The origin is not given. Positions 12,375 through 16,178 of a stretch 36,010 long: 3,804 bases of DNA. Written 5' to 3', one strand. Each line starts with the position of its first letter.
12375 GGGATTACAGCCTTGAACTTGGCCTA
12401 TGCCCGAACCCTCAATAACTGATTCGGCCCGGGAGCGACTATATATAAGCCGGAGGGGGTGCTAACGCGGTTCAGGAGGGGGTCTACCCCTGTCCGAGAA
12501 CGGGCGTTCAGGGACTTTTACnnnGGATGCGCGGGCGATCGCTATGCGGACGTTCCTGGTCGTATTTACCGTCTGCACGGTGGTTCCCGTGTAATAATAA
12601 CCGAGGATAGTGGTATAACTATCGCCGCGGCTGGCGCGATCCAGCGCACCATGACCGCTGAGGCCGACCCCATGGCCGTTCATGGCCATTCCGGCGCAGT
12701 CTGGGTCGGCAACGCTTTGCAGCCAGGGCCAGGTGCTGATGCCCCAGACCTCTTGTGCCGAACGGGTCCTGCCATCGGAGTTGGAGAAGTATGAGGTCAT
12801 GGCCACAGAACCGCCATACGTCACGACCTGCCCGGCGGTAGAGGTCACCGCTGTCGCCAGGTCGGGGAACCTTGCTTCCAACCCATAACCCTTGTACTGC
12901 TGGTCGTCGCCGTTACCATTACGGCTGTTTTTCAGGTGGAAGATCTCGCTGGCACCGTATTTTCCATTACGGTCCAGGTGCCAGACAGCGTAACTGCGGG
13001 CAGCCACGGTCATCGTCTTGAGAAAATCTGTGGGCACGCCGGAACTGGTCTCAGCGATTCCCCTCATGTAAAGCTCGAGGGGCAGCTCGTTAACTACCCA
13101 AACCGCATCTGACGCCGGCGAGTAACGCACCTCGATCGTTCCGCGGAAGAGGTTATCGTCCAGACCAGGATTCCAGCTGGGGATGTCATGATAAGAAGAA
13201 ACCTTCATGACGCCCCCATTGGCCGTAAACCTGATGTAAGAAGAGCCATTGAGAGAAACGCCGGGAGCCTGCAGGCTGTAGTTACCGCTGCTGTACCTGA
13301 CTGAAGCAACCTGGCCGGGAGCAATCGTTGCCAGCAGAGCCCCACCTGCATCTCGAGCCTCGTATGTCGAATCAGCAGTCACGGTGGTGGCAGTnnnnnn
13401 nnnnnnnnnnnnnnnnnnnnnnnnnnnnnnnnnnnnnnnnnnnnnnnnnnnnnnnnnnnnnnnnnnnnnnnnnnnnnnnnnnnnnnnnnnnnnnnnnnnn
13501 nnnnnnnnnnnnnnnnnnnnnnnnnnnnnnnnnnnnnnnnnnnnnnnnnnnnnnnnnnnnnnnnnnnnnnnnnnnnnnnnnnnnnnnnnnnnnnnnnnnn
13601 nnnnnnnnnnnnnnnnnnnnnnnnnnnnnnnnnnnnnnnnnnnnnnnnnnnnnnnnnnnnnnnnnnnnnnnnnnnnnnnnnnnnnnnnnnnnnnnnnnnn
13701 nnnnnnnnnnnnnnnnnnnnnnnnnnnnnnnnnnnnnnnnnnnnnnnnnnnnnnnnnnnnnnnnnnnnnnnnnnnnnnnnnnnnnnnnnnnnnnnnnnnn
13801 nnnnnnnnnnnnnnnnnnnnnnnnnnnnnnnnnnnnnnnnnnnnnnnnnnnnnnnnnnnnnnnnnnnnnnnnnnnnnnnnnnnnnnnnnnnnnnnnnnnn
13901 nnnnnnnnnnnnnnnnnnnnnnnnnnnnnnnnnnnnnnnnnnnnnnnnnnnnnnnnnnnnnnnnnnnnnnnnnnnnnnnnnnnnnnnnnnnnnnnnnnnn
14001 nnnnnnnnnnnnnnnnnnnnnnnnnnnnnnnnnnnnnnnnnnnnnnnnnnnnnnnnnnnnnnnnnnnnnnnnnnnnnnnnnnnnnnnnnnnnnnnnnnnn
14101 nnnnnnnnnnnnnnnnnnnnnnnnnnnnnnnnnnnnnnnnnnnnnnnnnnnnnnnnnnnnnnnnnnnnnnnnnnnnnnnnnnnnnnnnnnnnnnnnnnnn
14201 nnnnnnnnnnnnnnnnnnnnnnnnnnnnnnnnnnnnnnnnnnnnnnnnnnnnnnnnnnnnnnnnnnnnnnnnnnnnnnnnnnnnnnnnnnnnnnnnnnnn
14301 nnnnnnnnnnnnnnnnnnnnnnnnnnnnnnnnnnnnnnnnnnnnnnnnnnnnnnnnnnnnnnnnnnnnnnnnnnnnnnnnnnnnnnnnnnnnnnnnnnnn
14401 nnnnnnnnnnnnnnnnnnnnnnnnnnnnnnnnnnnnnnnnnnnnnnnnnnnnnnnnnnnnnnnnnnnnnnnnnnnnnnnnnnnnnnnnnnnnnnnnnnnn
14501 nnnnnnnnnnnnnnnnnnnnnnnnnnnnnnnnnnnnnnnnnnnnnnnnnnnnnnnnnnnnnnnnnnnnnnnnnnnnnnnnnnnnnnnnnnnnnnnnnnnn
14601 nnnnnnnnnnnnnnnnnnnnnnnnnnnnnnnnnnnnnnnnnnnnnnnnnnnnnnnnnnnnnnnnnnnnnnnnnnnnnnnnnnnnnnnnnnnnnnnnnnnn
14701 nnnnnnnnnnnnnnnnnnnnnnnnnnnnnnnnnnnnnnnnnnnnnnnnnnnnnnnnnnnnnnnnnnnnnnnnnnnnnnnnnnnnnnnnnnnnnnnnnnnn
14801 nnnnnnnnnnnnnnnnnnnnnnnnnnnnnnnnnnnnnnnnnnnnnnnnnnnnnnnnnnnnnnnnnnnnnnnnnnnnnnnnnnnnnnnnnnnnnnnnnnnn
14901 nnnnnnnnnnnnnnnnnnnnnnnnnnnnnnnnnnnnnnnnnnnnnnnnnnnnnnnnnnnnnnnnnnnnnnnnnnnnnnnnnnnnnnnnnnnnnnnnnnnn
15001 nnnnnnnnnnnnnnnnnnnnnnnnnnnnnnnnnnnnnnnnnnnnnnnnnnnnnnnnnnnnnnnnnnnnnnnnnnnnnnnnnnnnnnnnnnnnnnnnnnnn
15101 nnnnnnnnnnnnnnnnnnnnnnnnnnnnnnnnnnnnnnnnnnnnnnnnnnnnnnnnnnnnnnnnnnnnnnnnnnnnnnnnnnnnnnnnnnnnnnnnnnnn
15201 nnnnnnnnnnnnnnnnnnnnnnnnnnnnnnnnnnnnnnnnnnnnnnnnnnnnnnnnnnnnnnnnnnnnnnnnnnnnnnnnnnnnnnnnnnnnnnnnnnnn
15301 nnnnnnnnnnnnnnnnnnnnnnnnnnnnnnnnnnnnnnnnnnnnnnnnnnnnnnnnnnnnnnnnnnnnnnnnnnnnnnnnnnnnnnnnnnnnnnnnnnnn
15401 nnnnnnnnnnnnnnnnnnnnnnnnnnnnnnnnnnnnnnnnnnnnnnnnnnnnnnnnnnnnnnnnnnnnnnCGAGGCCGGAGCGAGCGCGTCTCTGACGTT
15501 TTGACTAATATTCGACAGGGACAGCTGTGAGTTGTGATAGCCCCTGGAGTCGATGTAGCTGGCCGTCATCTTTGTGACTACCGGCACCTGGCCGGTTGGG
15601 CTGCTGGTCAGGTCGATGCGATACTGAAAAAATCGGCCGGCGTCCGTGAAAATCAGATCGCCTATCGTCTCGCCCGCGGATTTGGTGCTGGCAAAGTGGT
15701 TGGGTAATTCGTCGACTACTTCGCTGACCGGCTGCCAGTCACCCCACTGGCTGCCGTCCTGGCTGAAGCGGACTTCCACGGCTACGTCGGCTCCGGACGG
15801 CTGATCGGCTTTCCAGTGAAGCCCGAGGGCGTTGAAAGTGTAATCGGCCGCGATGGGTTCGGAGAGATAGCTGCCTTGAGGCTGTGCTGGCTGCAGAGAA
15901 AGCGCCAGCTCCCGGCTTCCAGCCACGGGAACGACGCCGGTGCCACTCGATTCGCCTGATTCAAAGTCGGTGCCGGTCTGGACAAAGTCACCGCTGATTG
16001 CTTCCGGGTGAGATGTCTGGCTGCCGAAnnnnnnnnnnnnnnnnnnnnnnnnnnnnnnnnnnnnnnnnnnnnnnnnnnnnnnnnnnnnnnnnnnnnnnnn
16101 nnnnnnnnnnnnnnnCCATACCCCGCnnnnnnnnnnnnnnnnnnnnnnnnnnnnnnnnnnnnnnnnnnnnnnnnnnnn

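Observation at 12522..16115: One polypeptide joins an amidase and a SpoIID-type lytic transglycosylase through nine LGFP repeats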

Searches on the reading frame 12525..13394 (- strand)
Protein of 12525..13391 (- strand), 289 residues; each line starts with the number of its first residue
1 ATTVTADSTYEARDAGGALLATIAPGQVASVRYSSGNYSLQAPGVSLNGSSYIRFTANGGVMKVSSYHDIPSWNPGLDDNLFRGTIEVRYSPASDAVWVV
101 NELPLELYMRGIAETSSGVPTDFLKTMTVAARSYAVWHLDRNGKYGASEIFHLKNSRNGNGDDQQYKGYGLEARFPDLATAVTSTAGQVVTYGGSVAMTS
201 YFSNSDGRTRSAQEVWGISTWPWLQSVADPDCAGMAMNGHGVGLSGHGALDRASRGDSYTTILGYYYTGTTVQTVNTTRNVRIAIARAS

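Call 15: search_solved_structures(query=window:12525-13391:-, max_evalue=1, show_alignments=3)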
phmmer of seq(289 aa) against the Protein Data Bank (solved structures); distinct sequences matched with E-value up to 1: 6.
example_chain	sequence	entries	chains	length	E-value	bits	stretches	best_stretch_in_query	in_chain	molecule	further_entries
4rwr_A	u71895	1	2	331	5.7e-22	81.8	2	99-230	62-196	Stage II sporulation protein D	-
5i1t_A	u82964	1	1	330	1.5e-14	57.4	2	102-230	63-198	Stage II sporulation protein D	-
5txu_A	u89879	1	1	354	2.1e-14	57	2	102-230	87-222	Stage II sporulation protein D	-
2hga_A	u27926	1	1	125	0.33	13.7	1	112-171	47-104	Conserved protein MTH1368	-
4lo7_A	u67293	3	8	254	0.53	13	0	35-73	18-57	HA-70 | Hemagglutinin component HA70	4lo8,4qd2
3win_E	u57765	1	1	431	0.9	12.3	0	34-73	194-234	HA3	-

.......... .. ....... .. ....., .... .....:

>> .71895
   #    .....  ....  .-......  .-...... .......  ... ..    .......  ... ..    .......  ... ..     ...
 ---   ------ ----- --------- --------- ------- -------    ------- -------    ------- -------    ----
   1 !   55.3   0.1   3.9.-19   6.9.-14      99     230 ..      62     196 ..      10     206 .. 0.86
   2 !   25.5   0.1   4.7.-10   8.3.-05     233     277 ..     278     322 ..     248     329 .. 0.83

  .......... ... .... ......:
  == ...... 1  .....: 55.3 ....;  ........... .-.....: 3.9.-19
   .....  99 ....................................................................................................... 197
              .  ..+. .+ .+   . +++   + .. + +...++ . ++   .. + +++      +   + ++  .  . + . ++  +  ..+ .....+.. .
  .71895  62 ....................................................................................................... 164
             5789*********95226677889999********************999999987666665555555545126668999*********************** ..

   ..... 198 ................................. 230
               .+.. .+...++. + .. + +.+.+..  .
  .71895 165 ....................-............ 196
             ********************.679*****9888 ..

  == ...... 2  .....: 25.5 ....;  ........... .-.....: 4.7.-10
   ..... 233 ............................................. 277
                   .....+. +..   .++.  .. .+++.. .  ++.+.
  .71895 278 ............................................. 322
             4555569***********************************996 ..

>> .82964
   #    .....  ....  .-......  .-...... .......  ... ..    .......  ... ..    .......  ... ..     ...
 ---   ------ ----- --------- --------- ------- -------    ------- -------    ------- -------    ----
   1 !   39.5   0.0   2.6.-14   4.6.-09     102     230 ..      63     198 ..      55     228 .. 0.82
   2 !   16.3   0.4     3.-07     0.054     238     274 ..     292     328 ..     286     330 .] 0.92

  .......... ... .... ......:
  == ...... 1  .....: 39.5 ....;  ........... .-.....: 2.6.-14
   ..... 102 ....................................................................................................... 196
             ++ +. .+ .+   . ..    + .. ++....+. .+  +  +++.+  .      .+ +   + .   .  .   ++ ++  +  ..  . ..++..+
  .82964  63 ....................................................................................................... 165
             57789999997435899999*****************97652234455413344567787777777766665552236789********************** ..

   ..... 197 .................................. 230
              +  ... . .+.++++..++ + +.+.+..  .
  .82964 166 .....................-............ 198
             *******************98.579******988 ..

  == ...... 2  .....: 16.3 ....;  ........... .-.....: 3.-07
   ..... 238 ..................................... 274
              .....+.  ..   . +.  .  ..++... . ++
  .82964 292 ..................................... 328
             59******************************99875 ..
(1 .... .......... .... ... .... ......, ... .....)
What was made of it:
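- On SpoIID/LytB domain family (PF08486, TIGR02669): The query has 2-7 residues there (call 15).
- On Sporulation protein SpoIID proper (TIGR02870 equivalog): These residues align to Y1053, I1058, N1063 and S1064 (call 15).
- The SpoIID-like domain lacks 81-93 residues present in both solved sporulation SpoIIDs (call 15). The domain here is a truncated form lacking 81-93 residues (call 15).
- Tried and rejected: Clostridial Zn site in the SpoIID-like domain: absent (call 15).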

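Call 49: predict_structure(alignment_id=A2)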
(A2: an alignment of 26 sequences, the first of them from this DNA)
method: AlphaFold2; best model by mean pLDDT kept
length: 290 residues; sequences in the alignment: 26
mean_pLDDT: 95.2   pTM: 0.91
mean pLDDT of the five models: 95.2, 94.6, 94.4, 93.7, 93.6
residues with pLDDT >= 90: 261; 70-90: 24; 50-70: 5; < 50: 0
segments of 3 or more residues with pLDDT < 50: none
pLDDT, mean of each block of 10 residues (from residue 1): 96 97 98 96 97 95 94 89 97 95 97 91 98 98 92 84 85 95 98 98 96 97 98 95 97 98 98 97 93
secondary structure, 60 per line:
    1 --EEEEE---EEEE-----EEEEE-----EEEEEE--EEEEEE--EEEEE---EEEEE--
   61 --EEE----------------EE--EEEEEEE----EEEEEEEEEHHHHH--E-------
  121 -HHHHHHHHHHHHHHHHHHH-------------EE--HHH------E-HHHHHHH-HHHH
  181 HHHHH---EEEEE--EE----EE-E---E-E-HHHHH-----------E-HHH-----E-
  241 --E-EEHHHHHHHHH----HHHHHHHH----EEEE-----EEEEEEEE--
elements in order: E3-7 E11-14 E20-24 E30-35 E38-43 E46-50 E54-58 E63-65 E86-92 E97-105 H106-110 H122-140 H169-175 H177-185 E189-193 H213-217 H247-255 H260-267 E272-275 E281-288
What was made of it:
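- The AF2 model of aa 908-1197 has pLDDT 95.2 (call 49).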

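Call 53: fold_search(model_id=the predicted structure, library=pdb)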
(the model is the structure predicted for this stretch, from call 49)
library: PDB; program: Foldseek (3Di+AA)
matches with E <= 10: 318; with E <= 0.001: 4
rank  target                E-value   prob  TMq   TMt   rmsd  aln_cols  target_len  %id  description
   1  5i1t_A                3.3e-12  1.00  0.50  0.51   6.4       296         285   21  2.6 Angstrom Resolution Crystal Structure of Stage II Sporulation Protein D (SpoIID) from Clostridium difficile in Com (released 2016-05-25)
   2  4rwr_B                2.1e-10  1.00  0.48  0.51   4.8       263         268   24  2.1 Angstrom Crystal Structure of Stage II Sporulation Protein D from Bacillus anthracis (released 2014-12-17)
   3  4rwr_A                4.3e-10  1.00  0.47  0.51   4.8       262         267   24  2.1 Angstrom Crystal Structure of Stage II Sporulation Protein D from Bacillus anthracis (released 2014-12-17)
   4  9h68_B                6.1e-04  1.00  0.38  0.28   5.7       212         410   13  Crystal Structure of the spore gernation lytic transglycosylase SleC from Clostridioides difficile in its zymogenic fo (released 2025-02-12)
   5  9h68_A                1.4e-03  0.99  0.40  0.29  16.3       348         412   11  Crystal Structure of the spore gernation lytic transglycosylase SleC from Clostridioides difficile in its zymogenic fo (released 2025-02-12)
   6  2p17                  1.8e-01  0.09  0.10  0.11  15.1       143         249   14  Crystal structure of GK1651 from Geobacillus kaustophilus (released 2007-05-01)
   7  6d0g                  3.6e-01  0.08  0.11  0.11  13.9       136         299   10  1.78 Angstrom Resolution Crystal Structure of Quercetin 2,3-dioxygenase from Acinetobacter baumannii (released 2018-04-25)
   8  6biq_B                3.6e-01  0.04  0.12  0.12  18.0       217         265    7  Structure of NlpC2 from Trichomonas vaginalis (released 2018-11-07)
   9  4bf3_B                4.8e-01  0.06  0.10  0.19  14.9       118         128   12  ErpC, a member of the complement regulator acquiring family of surface proteins from Borrelia burgdorfei, possesses an (released 2013-06-05)
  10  5tth_A                5.1e-01  0.10  0.10  0.05  12.3        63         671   24  Heterodimeric SpyCatcher/SpyTag-fused zebrafish TRAP1 in ATP/ADP-hybrid state (released 2017-08-23)
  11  7tg5_A                5.8e-01  0.07  0.11  0.11  13.9       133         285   14  Crystal Structure of the Pirin Family Protein Redox-sensitive Bicupin YhaK in the Presence of Fe Ion from Yersinia pes (released 2022-01-19)
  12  7te5_A                6.1e-01  0.06  0.11  0.11  13.9       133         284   14  Crystal Structure of the Pirin Family Protein Redox-sensitive Bicupin YhaK from Yersinia pestis (released 2022-01-12)
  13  5mhm_B                6.5e-01  0.06  0.12  0.06  20.5       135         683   12  FXIIIa in complex with the inhibitor ZED1630 (released 2017-12-20)
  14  3ehq_A                7.4e-01  0.41  0.12  0.18   4.4        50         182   16  Crystal Structure of Human Osteoclast Stimulating Factor (released 2009-08-04)
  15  2x5p                  7.8e-01  0.08  0.10  0.23  12.2        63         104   25  Crystal structure of the Streptococcus pyogenes fibronectin binding protein Fbab-B (released 2010-09-01)
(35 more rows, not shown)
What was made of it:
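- On SpoIID/LytB domain family (PF08486, TIGR02669): AF2 model pLDDT 95.2 (call 49); Foldseek 5i1t E 3.3e-12, 4rwr E 2e-10, TM ~0.5 (call 53)
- It matches the SpoIID structures 5i1t/4rwr (E 3e-12 and 2e-10) and the lytic transglycosylase SleC (call 53). The model is confidently folded and SpoIID-like (calls 49, 53).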

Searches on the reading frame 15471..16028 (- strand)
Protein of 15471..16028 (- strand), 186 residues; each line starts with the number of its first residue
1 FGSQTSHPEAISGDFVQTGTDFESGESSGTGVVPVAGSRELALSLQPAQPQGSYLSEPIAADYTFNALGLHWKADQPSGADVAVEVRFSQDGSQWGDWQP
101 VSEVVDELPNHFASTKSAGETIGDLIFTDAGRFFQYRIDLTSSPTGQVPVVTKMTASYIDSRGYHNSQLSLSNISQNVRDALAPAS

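Call 42: predict_structure(alignment_id=A1)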
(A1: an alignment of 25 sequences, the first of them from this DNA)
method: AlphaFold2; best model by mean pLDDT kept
length: 186 residues; sequences in the alignment: 25
mean_pLDDT: 85.6   pTM: 0.76
mean pLDDT of the five models: 85.6, 84.3, 83.6, 81.8, 80.0
residues with pLDDT >= 90: 127; 70-90: 17; 50-70: 30; < 50: 12
segments of 3 or more residues with pLDDT < 50: 1-3, 166-170
pLDDT, mean of each block of 10 residues (from residue 1): 58 92 96 94 97 98 95 96 98 98 79 71 93 98 97 96 55 52 50
secondary structure, 60 per line:
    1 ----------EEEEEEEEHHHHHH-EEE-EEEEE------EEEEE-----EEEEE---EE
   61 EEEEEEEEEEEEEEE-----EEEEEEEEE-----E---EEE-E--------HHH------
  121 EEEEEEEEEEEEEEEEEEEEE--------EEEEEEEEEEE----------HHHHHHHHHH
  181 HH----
elements in order: E11-18 H19-24 E26-28 E30-34 E41-45 E51-55 E59-75 E81-89 E99-101 E121-141 E150-160 H171-182

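Call 48: fold_search(model_id=the predicted structure, library=pdb)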
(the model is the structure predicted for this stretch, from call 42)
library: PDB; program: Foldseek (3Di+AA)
matches with E <= 10: 1589; with E <= 0.001: 37
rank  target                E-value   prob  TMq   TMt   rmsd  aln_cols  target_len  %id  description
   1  2cdo_A                1.8e-05  1.00  0.45  0.58   6.6       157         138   15  structure of agarase carbohydrate binding module in complex with neoagarohexaose (released 2006-02-16)
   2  2cdp_B                3.5e-05  1.00  0.44  0.61   6.5       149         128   16  Structure of a CBM6 in complex with neoagarohexaose (released 2006-02-08)
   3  2cdp_A                4.4e-05  1.00  0.45  0.58   6.6       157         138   15  Structure of a CBM6 in complex with neoagarohexaose (released 2006-02-08)
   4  2cdo_B                5.5e-05  1.00  0.44  0.57   6.6       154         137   13  structure of agarase carbohydrate binding module in complex with neoagarohexaose (released 2006-02-16)
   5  3czu_A                6.1e-05  1.00  0.47  0.50   7.8       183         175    8  Crystal structure of the human ephrin A2- ephrin A1 complex (released 2008-08-12)
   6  2cdo_C                8.0e-05  1.00  0.44  0.57   6.6       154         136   14  structure of agarase carbohydrate binding module in complex with neoagarohexaose (released 2006-02-16)
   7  3mbw_A                1.1e-04  1.00  0.47  0.33   7.9       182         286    6  Crystal structure of the human ephrin A2 LBD and CRD domains in complex with ephrin A1 (released 2010-06-09)
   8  8a28_A                1.9e-04  1.00  0.41  0.23   7.5       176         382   12  Structure of the astacin zymogen of LAST-MAM from Limulus polyphemus (released 2022-10-19)
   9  6nk2_B                2.4e-04  1.00  0.47  0.49   8.4       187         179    7  EphA2 LBD in complex with bA-WLA-YRPK bio peptide (released 2019-05-01)
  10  6b9l_A                2.7e-04  1.00  0.51  0.54   7.5       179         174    8  Crystal structure of EphA2 with peptide 135E2 (released 2018-10-17)
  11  6sgf_D                2.7e-04  1.00  0.38  0.49   6.7       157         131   11  Molecular insight into a new low affinity xylan binding module CBM86, from the xylanolytic gut symbiont Roseburia inte (released 2019-11-20)
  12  2g9g                  2.8e-04  1.00  0.46  0.46   4.1       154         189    4  Crystal structure of His-tagged mouse PNGase C-terminal domain (released 2006-10-24)
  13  3mx0_A                2.8e-04  1.00  0.39  0.22   8.3       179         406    7  Crystal Structure of EphA2 ectodomain in complex with ephrin-A5 (released 2010-06-30)
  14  6nk2_A                3.0e-04  1.00  0.49  0.51   7.9       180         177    7  EphA2 LBD in complex with bA-WLA-YRPK bio peptide (released 2019-05-01)
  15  9eui_Q                3.0e-04  1.00  0.43  0.10  13.3       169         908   16  Cryo-EM structure of Staphylococcus aureus bacteriophage phi812 baseplate in the post-contraction state - complete (released 2025-04-09)
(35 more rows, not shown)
